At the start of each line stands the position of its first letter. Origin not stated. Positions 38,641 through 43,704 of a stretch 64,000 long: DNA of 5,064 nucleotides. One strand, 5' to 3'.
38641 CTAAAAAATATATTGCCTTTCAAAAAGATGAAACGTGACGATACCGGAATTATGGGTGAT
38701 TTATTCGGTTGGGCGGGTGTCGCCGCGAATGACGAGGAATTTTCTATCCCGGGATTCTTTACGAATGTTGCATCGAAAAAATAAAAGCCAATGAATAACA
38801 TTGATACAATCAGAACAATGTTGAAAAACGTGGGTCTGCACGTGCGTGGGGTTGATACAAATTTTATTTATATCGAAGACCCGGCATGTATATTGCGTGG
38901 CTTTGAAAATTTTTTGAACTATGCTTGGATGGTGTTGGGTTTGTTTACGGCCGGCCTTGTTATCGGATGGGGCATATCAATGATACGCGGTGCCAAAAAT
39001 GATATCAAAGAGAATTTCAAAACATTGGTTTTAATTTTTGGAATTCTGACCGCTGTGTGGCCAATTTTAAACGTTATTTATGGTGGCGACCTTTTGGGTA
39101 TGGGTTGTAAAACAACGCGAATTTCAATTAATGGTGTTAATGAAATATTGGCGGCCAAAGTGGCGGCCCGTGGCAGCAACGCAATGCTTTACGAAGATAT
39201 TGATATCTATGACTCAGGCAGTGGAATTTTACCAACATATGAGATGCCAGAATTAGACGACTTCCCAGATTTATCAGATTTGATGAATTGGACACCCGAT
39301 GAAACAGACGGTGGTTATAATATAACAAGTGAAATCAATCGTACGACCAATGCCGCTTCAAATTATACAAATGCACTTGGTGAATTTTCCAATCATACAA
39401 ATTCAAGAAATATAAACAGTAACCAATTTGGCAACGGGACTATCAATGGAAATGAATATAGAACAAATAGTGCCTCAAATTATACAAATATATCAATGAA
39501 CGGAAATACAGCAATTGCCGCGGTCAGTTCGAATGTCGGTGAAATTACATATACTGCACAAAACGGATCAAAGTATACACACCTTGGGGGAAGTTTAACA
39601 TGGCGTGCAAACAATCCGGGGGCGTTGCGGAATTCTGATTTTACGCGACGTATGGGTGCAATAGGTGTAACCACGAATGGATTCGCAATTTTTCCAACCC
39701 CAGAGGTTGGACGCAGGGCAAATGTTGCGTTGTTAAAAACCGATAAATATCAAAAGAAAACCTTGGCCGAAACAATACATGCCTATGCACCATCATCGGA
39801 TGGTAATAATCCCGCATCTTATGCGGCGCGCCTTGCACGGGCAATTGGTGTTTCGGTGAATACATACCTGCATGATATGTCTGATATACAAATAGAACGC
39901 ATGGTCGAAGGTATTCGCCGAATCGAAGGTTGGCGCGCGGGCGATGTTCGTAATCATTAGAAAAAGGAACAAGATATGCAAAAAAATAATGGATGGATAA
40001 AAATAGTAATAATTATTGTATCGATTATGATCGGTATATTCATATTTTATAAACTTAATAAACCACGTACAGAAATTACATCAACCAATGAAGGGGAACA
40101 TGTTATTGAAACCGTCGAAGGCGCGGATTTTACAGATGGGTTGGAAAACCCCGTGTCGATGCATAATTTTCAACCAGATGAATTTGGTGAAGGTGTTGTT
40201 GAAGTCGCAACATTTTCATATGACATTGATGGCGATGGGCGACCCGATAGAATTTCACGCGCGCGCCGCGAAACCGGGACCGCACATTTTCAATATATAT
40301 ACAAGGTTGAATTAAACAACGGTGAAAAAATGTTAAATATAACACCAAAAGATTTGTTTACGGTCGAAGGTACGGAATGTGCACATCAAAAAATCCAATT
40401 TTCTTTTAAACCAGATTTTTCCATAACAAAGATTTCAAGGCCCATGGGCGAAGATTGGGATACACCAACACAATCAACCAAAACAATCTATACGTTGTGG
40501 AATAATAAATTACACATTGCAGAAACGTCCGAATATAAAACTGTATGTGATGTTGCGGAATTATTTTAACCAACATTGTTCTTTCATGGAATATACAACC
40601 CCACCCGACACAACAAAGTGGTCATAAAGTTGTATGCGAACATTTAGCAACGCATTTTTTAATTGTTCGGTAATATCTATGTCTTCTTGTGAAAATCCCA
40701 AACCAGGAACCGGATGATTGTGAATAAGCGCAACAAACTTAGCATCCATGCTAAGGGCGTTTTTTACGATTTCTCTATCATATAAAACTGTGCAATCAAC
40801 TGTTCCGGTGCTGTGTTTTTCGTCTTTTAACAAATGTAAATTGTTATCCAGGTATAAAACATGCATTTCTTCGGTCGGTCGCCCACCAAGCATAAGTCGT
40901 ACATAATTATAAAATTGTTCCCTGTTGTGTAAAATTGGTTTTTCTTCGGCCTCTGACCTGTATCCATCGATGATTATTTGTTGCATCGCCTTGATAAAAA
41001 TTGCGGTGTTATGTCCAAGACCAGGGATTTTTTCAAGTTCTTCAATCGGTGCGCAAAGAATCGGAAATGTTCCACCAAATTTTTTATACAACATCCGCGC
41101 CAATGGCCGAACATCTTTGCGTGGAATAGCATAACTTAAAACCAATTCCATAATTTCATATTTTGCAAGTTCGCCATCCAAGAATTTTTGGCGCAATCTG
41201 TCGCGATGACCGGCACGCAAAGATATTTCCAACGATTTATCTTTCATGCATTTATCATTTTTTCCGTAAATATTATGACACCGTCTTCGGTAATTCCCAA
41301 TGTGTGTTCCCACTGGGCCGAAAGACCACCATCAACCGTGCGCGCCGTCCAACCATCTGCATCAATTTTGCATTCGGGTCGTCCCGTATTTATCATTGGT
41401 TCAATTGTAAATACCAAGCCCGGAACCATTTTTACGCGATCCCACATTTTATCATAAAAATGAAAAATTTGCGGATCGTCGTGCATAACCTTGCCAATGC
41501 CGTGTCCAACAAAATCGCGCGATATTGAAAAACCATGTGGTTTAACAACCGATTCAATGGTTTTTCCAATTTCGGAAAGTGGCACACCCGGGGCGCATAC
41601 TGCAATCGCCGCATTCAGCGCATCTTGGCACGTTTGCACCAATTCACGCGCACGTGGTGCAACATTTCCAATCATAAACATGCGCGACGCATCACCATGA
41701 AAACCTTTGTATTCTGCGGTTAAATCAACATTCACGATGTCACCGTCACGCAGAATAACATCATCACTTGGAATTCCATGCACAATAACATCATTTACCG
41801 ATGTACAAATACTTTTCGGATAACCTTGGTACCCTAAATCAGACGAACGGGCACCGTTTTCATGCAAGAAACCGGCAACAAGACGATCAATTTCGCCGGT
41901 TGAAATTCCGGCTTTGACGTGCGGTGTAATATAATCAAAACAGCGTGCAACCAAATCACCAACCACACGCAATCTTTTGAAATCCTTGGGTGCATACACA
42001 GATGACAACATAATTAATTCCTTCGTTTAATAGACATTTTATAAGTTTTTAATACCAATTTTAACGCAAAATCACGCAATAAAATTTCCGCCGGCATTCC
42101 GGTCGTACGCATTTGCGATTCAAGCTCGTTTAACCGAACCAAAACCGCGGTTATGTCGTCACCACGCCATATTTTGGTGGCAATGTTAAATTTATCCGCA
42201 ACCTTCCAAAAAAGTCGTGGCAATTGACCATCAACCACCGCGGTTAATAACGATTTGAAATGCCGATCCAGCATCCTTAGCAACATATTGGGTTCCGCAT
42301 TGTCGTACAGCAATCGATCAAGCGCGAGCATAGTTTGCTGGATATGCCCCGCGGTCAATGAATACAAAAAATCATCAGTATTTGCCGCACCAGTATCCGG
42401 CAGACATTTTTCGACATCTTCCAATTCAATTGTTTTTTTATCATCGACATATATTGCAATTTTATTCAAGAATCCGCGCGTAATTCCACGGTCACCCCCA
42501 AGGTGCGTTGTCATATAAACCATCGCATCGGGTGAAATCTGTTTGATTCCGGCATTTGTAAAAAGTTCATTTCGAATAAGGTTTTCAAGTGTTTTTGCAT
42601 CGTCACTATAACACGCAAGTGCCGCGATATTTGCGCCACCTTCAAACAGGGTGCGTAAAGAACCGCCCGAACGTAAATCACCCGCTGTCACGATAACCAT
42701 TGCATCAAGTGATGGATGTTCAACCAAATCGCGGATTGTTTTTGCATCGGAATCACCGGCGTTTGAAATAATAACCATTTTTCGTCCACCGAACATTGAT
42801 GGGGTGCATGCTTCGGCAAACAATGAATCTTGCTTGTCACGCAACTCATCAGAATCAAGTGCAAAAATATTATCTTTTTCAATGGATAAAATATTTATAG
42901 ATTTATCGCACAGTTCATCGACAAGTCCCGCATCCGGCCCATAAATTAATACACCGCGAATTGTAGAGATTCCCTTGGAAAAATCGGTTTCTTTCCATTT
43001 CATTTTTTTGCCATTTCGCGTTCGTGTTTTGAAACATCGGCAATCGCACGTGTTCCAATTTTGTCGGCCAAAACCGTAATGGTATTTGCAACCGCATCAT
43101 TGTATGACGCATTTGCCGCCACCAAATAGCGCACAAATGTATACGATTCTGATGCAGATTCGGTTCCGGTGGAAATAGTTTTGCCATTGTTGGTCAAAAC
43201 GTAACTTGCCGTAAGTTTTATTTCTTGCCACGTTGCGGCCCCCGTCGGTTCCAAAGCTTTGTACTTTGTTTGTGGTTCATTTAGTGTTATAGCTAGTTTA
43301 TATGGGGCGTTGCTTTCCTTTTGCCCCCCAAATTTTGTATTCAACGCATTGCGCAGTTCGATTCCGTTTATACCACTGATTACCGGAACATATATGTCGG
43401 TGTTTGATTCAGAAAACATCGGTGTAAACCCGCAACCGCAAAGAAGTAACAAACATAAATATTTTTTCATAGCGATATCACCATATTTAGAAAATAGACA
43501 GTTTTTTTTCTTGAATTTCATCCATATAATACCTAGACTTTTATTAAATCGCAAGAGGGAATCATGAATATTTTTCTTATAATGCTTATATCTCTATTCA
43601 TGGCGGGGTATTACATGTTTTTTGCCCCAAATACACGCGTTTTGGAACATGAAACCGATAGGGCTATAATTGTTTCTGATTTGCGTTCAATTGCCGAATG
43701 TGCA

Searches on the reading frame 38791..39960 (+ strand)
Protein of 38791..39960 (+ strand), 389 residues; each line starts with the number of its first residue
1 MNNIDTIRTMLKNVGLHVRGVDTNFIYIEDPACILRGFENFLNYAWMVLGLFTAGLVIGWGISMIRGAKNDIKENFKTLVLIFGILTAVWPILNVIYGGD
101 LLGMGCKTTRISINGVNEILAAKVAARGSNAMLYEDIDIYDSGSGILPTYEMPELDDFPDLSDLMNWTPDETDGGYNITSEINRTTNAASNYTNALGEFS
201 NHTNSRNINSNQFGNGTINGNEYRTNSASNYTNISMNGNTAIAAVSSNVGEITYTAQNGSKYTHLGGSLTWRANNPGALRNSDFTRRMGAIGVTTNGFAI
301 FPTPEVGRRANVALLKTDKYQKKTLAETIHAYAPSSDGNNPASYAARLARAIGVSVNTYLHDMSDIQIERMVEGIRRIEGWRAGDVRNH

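Call 57: search_protein_families(library=pfam, proteins=[window:38791-39960:+], max_evalue=0.00001)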
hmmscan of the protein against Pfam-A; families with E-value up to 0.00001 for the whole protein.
window:38791-39960:+ (389 aa): 0 families

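Call 112: search_protein_families(library=phrogs, proteins=[window:38791-39960:+], max_evalue=0.001)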
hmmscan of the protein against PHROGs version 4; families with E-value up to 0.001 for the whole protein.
window:38791-39960:+ (389 aa): 4 families
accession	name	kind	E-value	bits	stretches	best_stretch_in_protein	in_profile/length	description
phrog_873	-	head and packaging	3.8e-15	56.3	1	272-380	359-470/1277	endolysin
phrog_2276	-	tail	4.3e-15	56.4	1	179-379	474-596/673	tail length tape measure protein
phrog_7694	-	unknown function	7.1e-06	26.1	1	266-384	502-621/675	-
phrog_1147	-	unknown function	0.00035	21.7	1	39-70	53-84/84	-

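Call 113: search_protein_families(library=pfam, proteins=[window:38791-39960:+], max_evalue=0.05)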
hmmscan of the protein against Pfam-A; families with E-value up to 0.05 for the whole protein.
window:38791-39960:+ (389 aa): 0 families

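Call 115: search_solved_structures(query=window:38791-39960:+, max_evalue=0.01)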
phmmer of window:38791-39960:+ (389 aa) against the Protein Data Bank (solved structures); distinct sequences matched with E-value up to 0.01: 0.

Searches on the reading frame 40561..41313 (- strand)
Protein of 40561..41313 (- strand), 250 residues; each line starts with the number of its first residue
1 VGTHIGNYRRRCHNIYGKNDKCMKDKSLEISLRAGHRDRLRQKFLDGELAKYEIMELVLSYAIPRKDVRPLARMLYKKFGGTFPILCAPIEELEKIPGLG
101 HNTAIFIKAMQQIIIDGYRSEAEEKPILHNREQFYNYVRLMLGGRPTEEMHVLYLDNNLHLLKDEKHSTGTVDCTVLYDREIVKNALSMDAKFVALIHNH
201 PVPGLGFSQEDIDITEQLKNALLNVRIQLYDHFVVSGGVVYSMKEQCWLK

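Call 57: search_protein_families(library=pfam, proteins=[window:40561-41313:-], max_evalue=0.00001)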
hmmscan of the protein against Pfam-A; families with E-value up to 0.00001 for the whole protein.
window:40561-41313:- (250 aa): 1 family
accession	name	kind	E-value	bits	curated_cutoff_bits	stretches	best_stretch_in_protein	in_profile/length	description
PF04002.20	RadC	-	9.3e-31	106.7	22.1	1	129-246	2-119/121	RadC-like JAB domain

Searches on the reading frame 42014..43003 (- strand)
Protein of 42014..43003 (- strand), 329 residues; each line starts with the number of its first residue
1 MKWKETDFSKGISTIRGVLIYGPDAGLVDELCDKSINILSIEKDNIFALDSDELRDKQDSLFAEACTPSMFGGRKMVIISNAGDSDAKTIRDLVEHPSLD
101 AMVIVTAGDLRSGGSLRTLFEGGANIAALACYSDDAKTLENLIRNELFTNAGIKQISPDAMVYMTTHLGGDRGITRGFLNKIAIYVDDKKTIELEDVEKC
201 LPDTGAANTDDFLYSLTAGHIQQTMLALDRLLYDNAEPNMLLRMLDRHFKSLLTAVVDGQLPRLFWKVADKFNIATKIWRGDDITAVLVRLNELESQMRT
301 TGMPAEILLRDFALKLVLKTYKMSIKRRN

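Call 57: search_protein_families(library=pfam, proteins=[window:42014-43003:-], max_evalue=0.00001)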
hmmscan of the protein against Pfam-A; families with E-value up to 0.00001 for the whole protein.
window:42014-43003:- (329 aa): 0 families

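Call 112: search_protein_families(library=phrogs, proteins=[window:42014-43003:-], max_evalue=0.001)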
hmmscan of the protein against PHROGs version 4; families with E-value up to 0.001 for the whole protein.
window:42014-43003:- (329 aa): 0 families

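Call 113: search_protein_families(library=pfam, proteins=[window:42014-43003:-], max_evalue=0.05)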
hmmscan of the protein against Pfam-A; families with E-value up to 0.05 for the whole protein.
window:42014-43003:- (329 aa): 2 families
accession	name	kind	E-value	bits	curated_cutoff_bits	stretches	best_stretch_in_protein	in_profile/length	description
PF06144.19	DNA_pol3_delta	-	0.0051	17.2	21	1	19-94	2-87/124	DNA polymerase III, delta subunit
PF21694.2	DNA_pol3_delta_C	-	0.032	14.7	27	0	216-254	11-49/121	DNA polymerase III delta subunit, C-terminal domain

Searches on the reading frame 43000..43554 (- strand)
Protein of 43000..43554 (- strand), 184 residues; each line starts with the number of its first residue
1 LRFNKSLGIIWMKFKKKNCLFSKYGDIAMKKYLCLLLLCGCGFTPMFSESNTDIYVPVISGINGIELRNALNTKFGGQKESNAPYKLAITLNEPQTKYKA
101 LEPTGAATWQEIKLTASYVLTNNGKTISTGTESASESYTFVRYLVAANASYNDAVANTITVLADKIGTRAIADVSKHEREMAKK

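Call 57: search_protein_families(library=pfam, proteins=[window:43000-43554:-], max_evalue=0.00001)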
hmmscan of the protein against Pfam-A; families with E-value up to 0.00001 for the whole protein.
window:43000-43554:- (184 aa): 0 families

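Call 112: search_protein_families(library=phrogs, proteins=[window:43000-43554:-], max_evalue=0.001)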
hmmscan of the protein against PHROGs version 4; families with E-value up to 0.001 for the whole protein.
window:43000-43554:- (184 aa): 0 families

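Call 113: search_protein_families(library=pfam, proteins=[window:43000-43554:-], max_evalue=0.05)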
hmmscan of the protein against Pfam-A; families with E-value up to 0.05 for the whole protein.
window:43000-43554:- (184 aa): 1 family
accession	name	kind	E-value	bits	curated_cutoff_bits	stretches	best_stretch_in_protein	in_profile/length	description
PF04390.17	LptE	-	0.00039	21.5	23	1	54-169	4-117/118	Lipopolysaccharide-assembly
